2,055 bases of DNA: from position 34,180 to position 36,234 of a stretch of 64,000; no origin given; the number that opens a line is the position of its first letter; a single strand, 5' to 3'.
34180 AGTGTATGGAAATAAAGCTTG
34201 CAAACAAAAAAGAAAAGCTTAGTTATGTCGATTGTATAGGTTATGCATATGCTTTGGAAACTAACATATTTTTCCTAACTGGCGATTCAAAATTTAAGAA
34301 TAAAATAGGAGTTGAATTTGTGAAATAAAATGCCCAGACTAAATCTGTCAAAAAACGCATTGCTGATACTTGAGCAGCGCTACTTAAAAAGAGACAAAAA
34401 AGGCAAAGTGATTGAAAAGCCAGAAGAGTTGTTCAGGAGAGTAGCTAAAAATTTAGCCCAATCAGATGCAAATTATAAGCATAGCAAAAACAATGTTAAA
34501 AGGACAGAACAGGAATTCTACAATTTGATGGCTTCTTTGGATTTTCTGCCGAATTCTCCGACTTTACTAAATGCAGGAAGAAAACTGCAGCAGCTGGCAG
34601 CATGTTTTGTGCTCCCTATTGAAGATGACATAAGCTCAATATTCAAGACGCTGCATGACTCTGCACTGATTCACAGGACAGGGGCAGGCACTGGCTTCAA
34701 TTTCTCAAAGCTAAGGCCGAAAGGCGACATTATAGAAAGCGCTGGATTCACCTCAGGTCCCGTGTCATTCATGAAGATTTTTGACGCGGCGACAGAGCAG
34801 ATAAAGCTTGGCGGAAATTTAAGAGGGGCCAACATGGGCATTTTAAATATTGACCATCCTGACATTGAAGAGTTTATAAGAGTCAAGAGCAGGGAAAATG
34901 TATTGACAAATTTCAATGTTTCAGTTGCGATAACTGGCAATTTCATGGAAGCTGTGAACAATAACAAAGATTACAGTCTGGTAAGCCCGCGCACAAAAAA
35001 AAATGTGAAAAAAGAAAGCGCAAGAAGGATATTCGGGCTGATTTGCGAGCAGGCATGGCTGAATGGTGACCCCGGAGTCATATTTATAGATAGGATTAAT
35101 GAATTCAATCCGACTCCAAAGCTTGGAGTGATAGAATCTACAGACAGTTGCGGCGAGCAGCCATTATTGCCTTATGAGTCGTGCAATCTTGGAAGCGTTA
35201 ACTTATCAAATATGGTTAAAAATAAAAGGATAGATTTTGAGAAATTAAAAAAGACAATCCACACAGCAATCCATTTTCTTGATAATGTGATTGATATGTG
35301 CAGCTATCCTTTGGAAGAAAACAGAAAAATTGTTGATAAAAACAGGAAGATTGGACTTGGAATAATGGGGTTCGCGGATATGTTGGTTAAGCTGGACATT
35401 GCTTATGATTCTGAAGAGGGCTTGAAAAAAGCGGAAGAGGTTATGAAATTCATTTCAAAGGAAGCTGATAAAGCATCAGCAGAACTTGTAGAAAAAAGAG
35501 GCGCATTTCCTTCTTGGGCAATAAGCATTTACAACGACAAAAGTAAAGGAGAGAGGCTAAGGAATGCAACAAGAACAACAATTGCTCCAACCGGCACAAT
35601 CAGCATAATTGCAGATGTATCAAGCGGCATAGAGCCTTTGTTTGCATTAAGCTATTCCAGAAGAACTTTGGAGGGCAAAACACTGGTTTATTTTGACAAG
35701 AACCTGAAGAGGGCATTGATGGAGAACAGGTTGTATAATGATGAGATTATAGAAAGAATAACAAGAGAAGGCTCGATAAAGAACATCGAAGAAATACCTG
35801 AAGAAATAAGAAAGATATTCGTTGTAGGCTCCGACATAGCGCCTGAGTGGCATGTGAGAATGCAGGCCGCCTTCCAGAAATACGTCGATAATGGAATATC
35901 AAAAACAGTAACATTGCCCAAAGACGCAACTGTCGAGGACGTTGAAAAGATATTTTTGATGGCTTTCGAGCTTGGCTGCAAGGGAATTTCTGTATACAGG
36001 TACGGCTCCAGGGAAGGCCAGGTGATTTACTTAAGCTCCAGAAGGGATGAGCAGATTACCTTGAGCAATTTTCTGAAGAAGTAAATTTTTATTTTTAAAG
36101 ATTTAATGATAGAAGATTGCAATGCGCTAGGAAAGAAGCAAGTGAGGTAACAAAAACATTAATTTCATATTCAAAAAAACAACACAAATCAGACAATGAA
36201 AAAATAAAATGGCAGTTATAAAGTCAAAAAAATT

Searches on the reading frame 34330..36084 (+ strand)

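Call 83: search_protein_families(library=pfam, proteins=[window:34330-36084:+], max_evalue=0.00001)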
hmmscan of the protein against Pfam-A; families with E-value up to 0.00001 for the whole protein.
window:34330-36084:+ (584 aa): 2 families
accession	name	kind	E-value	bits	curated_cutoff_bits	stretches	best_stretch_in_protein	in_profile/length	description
PF02867.20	Ribonuc_red_lgC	-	2.4e-129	432.8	23.9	1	90-556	1-523/523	Ribonucleotide reductase, barrel domain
PF00317.26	Ribonuc_red_lgN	-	3.3e-24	85.2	28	1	5-86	2-76/77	Ribonucleotide reductase, all-alpha domain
